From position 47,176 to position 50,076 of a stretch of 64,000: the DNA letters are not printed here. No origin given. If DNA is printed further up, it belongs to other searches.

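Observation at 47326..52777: Tat-less three-subunit molybdoenzyme (SoeABC-like architecture) directly followed by a split ThDP decarboxylase (ComDE-like)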

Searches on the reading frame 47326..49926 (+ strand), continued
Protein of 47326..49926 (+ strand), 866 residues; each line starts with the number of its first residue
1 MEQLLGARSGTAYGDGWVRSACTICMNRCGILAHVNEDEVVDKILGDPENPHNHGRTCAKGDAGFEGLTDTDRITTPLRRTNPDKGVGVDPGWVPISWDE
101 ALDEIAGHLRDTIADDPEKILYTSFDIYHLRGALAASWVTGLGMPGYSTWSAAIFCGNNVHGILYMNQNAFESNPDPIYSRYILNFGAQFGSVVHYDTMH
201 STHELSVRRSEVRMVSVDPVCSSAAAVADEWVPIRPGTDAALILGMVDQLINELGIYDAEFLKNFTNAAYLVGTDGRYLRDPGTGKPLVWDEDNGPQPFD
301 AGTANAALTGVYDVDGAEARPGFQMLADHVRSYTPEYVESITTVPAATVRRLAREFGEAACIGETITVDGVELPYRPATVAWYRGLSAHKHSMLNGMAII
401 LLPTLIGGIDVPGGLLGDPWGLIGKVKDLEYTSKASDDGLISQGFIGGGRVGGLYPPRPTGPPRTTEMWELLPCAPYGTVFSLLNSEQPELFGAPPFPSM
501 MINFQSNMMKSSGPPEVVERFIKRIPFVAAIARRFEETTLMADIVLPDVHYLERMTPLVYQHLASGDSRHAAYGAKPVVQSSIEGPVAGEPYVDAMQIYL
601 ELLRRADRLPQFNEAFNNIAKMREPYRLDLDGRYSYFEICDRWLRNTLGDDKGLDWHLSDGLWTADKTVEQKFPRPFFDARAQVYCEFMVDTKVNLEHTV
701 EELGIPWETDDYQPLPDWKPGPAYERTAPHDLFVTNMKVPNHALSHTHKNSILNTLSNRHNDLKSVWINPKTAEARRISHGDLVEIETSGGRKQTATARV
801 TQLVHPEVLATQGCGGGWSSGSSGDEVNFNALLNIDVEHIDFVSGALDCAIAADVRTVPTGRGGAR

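Call 40: find_encoding_contigs(protein=P0101, flank=9000, max_places=1)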
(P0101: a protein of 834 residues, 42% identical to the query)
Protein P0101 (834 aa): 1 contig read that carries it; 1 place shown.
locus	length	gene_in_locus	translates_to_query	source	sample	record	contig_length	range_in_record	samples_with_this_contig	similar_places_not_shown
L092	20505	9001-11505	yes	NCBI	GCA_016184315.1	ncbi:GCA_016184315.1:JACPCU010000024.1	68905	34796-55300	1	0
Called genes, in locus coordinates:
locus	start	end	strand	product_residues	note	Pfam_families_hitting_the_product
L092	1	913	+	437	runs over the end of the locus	-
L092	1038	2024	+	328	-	PF00152:tRNA-synt_2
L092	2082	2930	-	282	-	PF00581:Rhodanese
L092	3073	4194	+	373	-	PF02746:MR_MLE_N, PF13378:MR_MLE_C, PF07476:MAAL_C (weak)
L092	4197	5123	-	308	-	PF00582:Usp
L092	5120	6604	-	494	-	PF00324:AA_permease, PF13520:AA_permease_2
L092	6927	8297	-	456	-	PF01979:Amidohydro_1, PF12890:DHOase (weak), PF07969:Amidohydro_3 (weak)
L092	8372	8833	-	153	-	PF01042:Ribonuc_L-PSP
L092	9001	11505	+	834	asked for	PF04879:Molybdop_Fe4S4, PF00384:Molybdopterin, PF01568:Molydop_binding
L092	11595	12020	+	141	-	PF01042:Ribonuc_L-PSP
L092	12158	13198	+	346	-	PF09084:NMT1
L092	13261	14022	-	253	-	PF00528:BPD_transp_1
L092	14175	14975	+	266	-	PF00005:ABC_tran, PF13304:AAA_21 (faint)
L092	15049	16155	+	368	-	PF01180:DHO_dh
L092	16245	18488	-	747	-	PF01315:Ald_Xan_dh_C, PF02738:MoCoBD_1, PF20256:MoCoBD_2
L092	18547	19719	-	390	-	PF01979:Amidohydro_1, PF07969:Amidohydro_3 (faint)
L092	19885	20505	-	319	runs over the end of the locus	PF00296:Bac_luciferase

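Call 56: search_protein_families(library=ncbifam, proteins=[L091:8901-9941:+, L088:4732-5748:-, L090:18317-19348:+, L090:19385-20389:+, L092:12158-13198:+, L004:1705-2772:+, L004:12208-13224:+, L005:3922-4977:+, L092:6927-8297:-, L091:12749-14188:+], max_evalue=1e-10)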
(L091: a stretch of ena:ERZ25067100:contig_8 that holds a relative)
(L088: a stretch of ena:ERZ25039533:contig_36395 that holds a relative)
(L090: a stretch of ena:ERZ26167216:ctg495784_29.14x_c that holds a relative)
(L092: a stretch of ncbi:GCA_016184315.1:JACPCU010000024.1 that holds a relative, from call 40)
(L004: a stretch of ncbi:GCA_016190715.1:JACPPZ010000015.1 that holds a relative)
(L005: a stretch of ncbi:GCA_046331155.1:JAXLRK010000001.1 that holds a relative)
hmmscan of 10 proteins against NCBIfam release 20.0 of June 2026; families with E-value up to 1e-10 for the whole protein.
L091:8901-9941:+ (346 aa): 17 families
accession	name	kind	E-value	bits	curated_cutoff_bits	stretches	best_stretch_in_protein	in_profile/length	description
NF002619.0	PRK02271.1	equivalog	2.1e-45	155.5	276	1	15-320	13-305/329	5,10-methylenetetrahydromethanopterin reductase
TIGR04024.1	F420_NP1902A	hypoth_equivalog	1.9e-44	151.8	345.4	1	14-342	13-330/330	TIGR04024 family LLM class F420-dependent oxidoreductase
TIGR03555.1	F420_mer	equivalog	4.2e-41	141.4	348.7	1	15-321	11-305/325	5,10-methylenetetrahydromethanopterin reductase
TIGR03559.1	F420_Rv3520c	subfamily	1.2e-38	133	335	1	15-316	12-320/325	LLM class F420-dependent oxidoreductase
TIGR03841.1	F420_Rv3093c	subfamily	4.2e-35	121.6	213.65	1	12-319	6-293/298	LLM class F420-dependent oxidoreductase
TIGR03617.1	F420_MSMEG_2256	subfamily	1.3e-34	119.6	278.15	1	35-309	13-287/318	TIGR03617 family F420-dependent LLM class oxidoreductase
TIGR03564.1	F420_MSMEG_4879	subfamily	2.5e-34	119.1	234.25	1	18-263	1-233/265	TIGR03564 family F420-dependent LLM class oxidoreductase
TIGR03619.1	F420_Rv2161c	subfamily_domain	9.5e-28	97.4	166.9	1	39-242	42-233/247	TIGR03619 family F420-dependent LLM class oxidoreductase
TIGR03857.1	F420_MSMEG_2249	hypoth_equivalog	1.2e-21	77.3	218.4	1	40-253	39-240/329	TIGR03857 family LLM class F420-dependent oxidoreductase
TIGR03560.1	F420_Rv1855c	subfamily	1.2e-19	71.1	231.4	1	39-222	48-224/227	TIGR03560 family F420-dependent LLM class oxidoreductase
TIGR03842.1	F420_CPS_4043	hypoth_equivalog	3.4e-19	69.1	295.45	1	16-241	13-219/329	TIGR03842 family LLM class F420-dependent oxidoreductase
TIGR04465.1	ArgArg_F420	equivalog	9.5e-15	54.5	470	1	44-227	97-269/364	F420-dependent hydroxymycolic acid dehydrogenase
TIGR03621.1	F420_MSMEG_2516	subfamily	1.8e-14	53.5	213.15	1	44-194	43-179/295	TIGR03621 family F420-dependent LLM class oxidoreductase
TIGR03554.1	F420_G6P_DH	equivalog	2.4e-13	49.8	420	1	49-254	58-258/331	glucose-6-phosphate dehydrogenase (coenzyme-F420)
TIGR03854.1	F420_MSMEG_3544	hypoth_equivalog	1e-11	44.7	295.6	1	33-243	33-231/290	TIGR03854 family LLM class F420-dependent oxidoreductase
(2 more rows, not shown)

L088:4732-5748:- (338 aa): 18 families
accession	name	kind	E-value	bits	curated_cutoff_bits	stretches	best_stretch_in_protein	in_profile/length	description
NF002619.0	PRK02271.1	equivalog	2.9e-56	191.1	276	1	13-331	7-318/329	5,10-methylenetetrahydromethanopterin reductase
TIGR03555.1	F420_mer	equivalog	1e-52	179.5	348.7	1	18-326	10-312/325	5,10-methylenetetrahydromethanopterin reductase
TIGR04024.1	F420_NP1902A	hypoth_equivalog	3.7e-37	127.8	345.4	1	10-311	5-301/330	TIGR04024 family LLM class F420-dependent oxidoreductase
TIGR03841.1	F420_Rv3093c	subfamily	5.5e-36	124.5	213.65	1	17-321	7-296/298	LLM class F420-dependent oxidoreductase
TIGR03857.1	F420_MSMEG_2249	hypoth_equivalog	1.1e-32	113.5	218.4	1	19-324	13-326/329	TIGR03857 family LLM class F420-dependent oxidoreductase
TIGR03559.1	F420_Rv3520c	subfamily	4.4e-32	111.4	335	1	8-315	1-320/325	LLM class F420-dependent oxidoreductase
TIGR03617.1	F420_MSMEG_2256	subfamily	1.2e-23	83.6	278.15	1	29-312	4-291/318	TIGR03617 family F420-dependent LLM class oxidoreductase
TIGR03564.1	F420_MSMEG_4879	subfamily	3.4e-23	82.6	234.25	1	27-218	6-194/265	TIGR03564 family F420-dependent LLM class oxidoreductase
TIGR03842.1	F420_CPS_4043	hypoth_equivalog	4.2e-23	82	295.45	1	13-333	6-321/329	TIGR03842 family LLM class F420-dependent oxidoreductase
TIGR03619.1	F420_Rv2161c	subfamily_domain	2.7e-21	76.3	166.9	1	44-232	42-223/247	TIGR03619 family F420-dependent LLM class oxidoreductase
TIGR03554.1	F420_G6P_DH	equivalog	5.1e-20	71.7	420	1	50-334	54-323/331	glucose-6-phosphate dehydrogenase (coenzyme-F420)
TIGR03621.1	F420_MSMEG_2516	subfamily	3.2e-19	69.2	213.15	1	8-188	2-177/295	TIGR03621 family F420-dependent LLM class oxidoreductase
TIGR03620.1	F420_MSMEG_4141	subfamily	1.5e-18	67.1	219.8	1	26-247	24-203/280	TIGR03620 family F420-dependent LLM class oxidoreductase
TIGR03560.1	F420_Rv1855c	subfamily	1.8e-18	67.2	231.4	1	45-218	49-224/227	TIGR03560 family F420-dependent LLM class oxidoreductase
TIGR03854.1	F420_MSMEG_3544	hypoth_equivalog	1.5e-17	63.9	295.6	1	30-215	23-207/290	TIGR03854 family LLM class F420-dependent oxidoreductase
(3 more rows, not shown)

L090:18317-19348:+ (343 aa): 21 families
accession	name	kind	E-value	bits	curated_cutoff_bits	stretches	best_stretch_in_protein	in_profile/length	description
TIGR03619.1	F420_Rv2161c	subfamily_domain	3.6e-57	193.8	166.9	1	43-317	2-246/247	TIGR03619 family F420-dependent LLM class oxidoreductase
TIGR03571.1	lucif_BA3436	subfamily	1.5e-32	113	303.9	1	35-239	27-225/304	TIGR03571 family LLM class oxidoreductase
TIGR03560.1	F420_Rv1855c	subfamily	7.2e-32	111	231.4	1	38-252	12-225/227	TIGR03560 family F420-dependent LLM class oxidoreductase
TIGR03555.1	F420_mer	equivalog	9e-28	97.6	348.7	1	77-291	36-244/325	5,10-methylenetetrahydromethanopterin reductase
TIGR04021.1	LLM_DMSO2_sfnG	equivalog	1e-25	90.9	382.95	1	79-269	61-248/350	dimethylsulfone monooxygenase SfnG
NF002619.0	PRK02271.1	equivalog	1.7e-25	90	276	1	80-291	41-245/329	5,10-methylenetetrahydromethanopterin reductase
TIGR03854.1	F420_MSMEG_3544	hypoth_equivalog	6.3e-24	84.8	295.6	1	91-330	51-280/290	TIGR03854 family LLM class F420-dependent oxidoreductase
TIGR04020.1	seco_metab_LLM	subfamily_domain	1.1e-19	70.8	244.45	1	83-244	55-216/341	MupA/Atu3671 family FMN-dependent luciferase-like monooxygenase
TIGR03621.1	F420_MSMEG_2516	subfamily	1.2e-18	67.3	213.15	1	84-314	45-277/295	TIGR03621 family F420-dependent LLM class oxidoreductase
TIGR03860.1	FMN_nitrolo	subfamily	6.2e-17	61.5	279.7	0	39-127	29-118/422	NtaA/DmoA family FMN-dependent monooxygenase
TIGR03565.1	alk_sulf_monoox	equivalog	5.6e-16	58.5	518.2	1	70-246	46-219/346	FMNH2-dependent alkanesulfonate monooxygenase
TIGR03557.1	F420_G6P_family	subfamily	1.3e-15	57.4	210.4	1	28-234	2-201/316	TIGR03557 family F420-dependent LLM class oxidoreductase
TIGR04027.1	LLM_KPN_01858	hypoth_equivalog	5.3e-15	55.2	412.9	1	83-227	56-190/326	putative FMN-dependent luciferase-like monooxygenase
TIGR03858.1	LLM_2I7G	subfamily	6.4e-15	54.9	462.25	1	86-342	63-336/337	Atu2307/SP_0267 family LLM class monooxygenase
TIGR03559.1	F420_Rv3520c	subfamily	1.5e-14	53.8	335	1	81-231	40-199/325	LLM class F420-dependent oxidoreductase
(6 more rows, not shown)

L090:19385-20389:+ (334 aa): 15 families
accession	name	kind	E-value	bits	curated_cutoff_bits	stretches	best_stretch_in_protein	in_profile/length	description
TIGR03619.1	F420_Rv2161c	subfamily_domain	1.5e-45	155.7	166.9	1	21-306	2-243/247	TIGR03619 family F420-dependent LLM class oxidoreductase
TIGR03560.1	F420_Rv1855c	subfamily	4.6e-22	78.9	231.4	1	17-232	13-221/227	TIGR03560 family F420-dependent LLM class oxidoreductase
TIGR03565.1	alk_sulf_monoox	equivalog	8.3e-18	64.5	518.2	1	75-260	60-246/346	FMNH2-dependent alkanesulfonate monooxygenase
TIGR03571.1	lucif_BA3436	subfamily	6.3e-17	61.8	303.9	1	66-247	65-245/304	TIGR03571 family LLM class oxidoreductase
NF001939.1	PRK00719.1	subfamily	8.9e-17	60.9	510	1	75-260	60-246/373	alkanesulfonate monooxygenase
TIGR03621.1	F420_MSMEG_2516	subfamily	1.2e-16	60.7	213.15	1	73-198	45-168/295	TIGR03621 family F420-dependent LLM class oxidoreductase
TIGR03559.1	F420_Rv3520c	subfamily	1.3e-16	60.6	335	1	65-254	35-239/325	LLM class F420-dependent oxidoreductase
TIGR04021.1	LLM_DMSO2_sfnG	equivalog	2.3e-16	60.1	382.95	1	68-262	61-257/350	dimethylsulfone monooxygenase SfnG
TIGR04024.1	F420_NP1902A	hypoth_equivalog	8.5e-16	57.6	345.4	1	69-258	41-232/330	TIGR04024 family LLM class F420-dependent oxidoreductase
TIGR03555.1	F420_mer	equivalog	4.1e-15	56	348.7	1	68-250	38-221/325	5,10-methylenetetrahydromethanopterin reductase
NF002619.0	PRK02271.1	equivalog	6e-15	55.3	276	1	69-256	41-228/329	5,10-methylenetetrahydromethanopterin reductase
TIGR03858.1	LLM_2I7G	subfamily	4.5e-13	48.9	462.25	1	72-333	60-336/337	Atu2307/SP_0267 family LLM class monooxygenase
TIGR03557.1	F420_G6P_family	subfamily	8.1e-13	48.2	210.4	1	22-323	18-307/316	TIGR03557 family F420-dependent LLM class oxidoreductase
TIGR03554.1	F420_G6P_DH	equivalog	3.1e-11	42.9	420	0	16-332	15-329/331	glucose-6-phosphate dehydrogenase (coenzyme-F420)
TIGR03856.1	F420_MSMEG_2906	subfamily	3.4e-11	43.2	243.7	0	17-234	16-205/249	LLM class F420-dependent oxidoreductase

L092:12158-13198:+ (346 aa): 2 families
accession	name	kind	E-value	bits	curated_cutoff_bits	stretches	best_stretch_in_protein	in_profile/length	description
TIGR01728.1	SsuA_fam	subfamily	3.9e-21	75.5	163.5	1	50-272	10-230/290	aliphatic sulfonate ABC transporter substrate-binding protein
NF040735.1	SBP_SaoX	equivalog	5.1e-12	45.5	300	1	54-288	18-248/330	ABC transporter substrate-binding subunit SaoX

L004:1705-2772:+ (355 aa): 1 family
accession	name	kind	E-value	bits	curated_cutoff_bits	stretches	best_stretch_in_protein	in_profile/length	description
TIGR01728.1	SsuA_fam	subfamily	3.3e-13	49.5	163.5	1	77-343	18-288/290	aliphatic sulfonate ABC transporter substrate-binding protein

L004:12208-13224:+ (338 aa): 1 family
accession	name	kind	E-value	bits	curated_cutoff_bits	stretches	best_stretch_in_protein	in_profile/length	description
TIGR01728.1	SsuA_fam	subfamily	8.6e-24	84.2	163.5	1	57-327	13-289/290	aliphatic sulfonate ABC transporter substrate-binding protein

L005:3922-4977:+ (351 aa): 1 family
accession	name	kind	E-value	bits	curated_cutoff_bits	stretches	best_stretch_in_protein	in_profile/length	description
NF047927.1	ABC_BMP_B6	equivalog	2.4e-24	86.1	400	1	61-348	13-300/314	putative B6 ABC transporter substrate-binding protein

L092:6927-8297:- (456 aa): 39 families (the best 25 are shown)
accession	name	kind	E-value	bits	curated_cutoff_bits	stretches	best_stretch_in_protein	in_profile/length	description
NF002668.0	PRK02382.1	equivalog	1.9e-91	307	452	1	4-453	5-431/436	dihydroorotase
TIGR03178.1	allantoinase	equivalog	6.6e-91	305.3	357.85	1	4-446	1-437/441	allantoinase AllB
NF004839.0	PRK06189.1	equivalog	4.4e-90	302.5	631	1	1-452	1-449/451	allantoinase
NF005751.0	PRK07575.1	equivalog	5.6e-90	301.9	529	1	3-439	3-426/440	dihydroorotase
NF006559.0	PRK09060.1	equivalog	3.5e-89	299.1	482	1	2-442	4-431/444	dihydroorotase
TIGR00857.1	pyrC_multi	subfamily_domain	2.4e-86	290.3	279.05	1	19-436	4-412/412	dihydroorotase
TIGR02033.1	D-hydantoinase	equivalog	3.2e-79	267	393.25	1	6-447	2-451/454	dihydropyrimidinase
NF009941.0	PRK13404.1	subfamily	9.9e-76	255.3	647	1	2-448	3-459/478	dihydropyrimidinase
NF006837.0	PRK09357.1-2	equivalog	1.7e-72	244.3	575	1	5-437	3-426/428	dihydroorotase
NF058539.1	ergo_uti2_ErtD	equivalog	2.1e-70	237.9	650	1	3-450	2-447/449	hydantoin-5-propionate amidohydrolase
NF006688.0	PRK09236.1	equivalog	3.9e-69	233.5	535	1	5-447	4-440/444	dihydroorotase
NF003271.0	PRK04250.1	equivalog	2e-68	230.9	405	2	219-448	187-403/407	dihydroorotase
NF005960.0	PRK08044.1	equivalog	6.5e-68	229.5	688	1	1-447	1-447/453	allantoinase AllB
NF058538.1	ergo_util_ErtD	equivalog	5.6e-65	219.9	600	1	4-450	2-446/446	hydantoin-5-propionate amidohydrolase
NF006839.0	PRK09357.1-4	equivalog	4.5e-60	203.4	576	1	5-434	2-421/422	dihydroorotase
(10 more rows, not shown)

L091:12749-14188:+ (479 aa): 20 families
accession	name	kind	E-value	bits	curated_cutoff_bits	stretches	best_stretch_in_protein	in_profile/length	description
NF004801.0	PRK06151.1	subfamily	1.7e-142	475.7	416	1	1-478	2-486/491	chlorohydrolase family protein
NF005557.0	PRK07228.1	equivalog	2.7e-63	214.2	522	1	2-455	2-438/445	5'-deoxyadenosine deaminase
NF004701.0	PRK06038.1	equivalog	1.1e-56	192.4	609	1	3-453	6-425/432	N-ethylammeline chlorohydrolase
NF006252.0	PRK08393.1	equivalog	1.6e-52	178.9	617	1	1-450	1-419/424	N-ethylammeline chlorohydrolase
NF006055.0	PRK08203.1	equivalog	7.7e-47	159.9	532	1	210-453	213-449/455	8-oxoguanine deaminase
NF006549.0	PRK09045.1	equivalog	1e-38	133.2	540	1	2-453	9-438/444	TRZ/ATZ family hydrolase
NF006056.0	PRK08204.1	subfamily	1.2e-38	133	391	1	2-452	4-438/449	hypothetical protein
NF005540.0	PRK07203.1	equivalog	6.2e-34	117.4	444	1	4-457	3-441/444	putative aminohydrolase SsnA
TIGR03314.1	Se_ssnA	subfamily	3e-33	115.3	455.5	1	4-456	2-439/441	putative selenium metabolism protein SsnA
NF009059.0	PRK12393.1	equivalog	2.8e-32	112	543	1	209-449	216-450/460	amidohydrolase family protein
NF004995.0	PRK06380.1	subfamily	9.3e-32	110.5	567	1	1-443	1-412/418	metal-dependent hydrolase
NF006681.0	PRK09229.1-2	equivalog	2.2e-29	102.5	362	1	207-446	208-443/451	formimidoylglutamate deiminase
NF005211.0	PRK06687.1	equivalog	2.9e-23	82.3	703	1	10-439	9-418/419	TRZ/ATZ family protein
NF012037.0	PRK15493.1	equivalog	3e-23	82.3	779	1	10-447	10-426/435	bifunctional S-methyl-5'-thioadenosine deaminase/S-adenosylhomocysteine deaminase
TIGR02967.1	guan_deamin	equivalog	5e-23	81.7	375.4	1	196-396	168-363/401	guanine deaminase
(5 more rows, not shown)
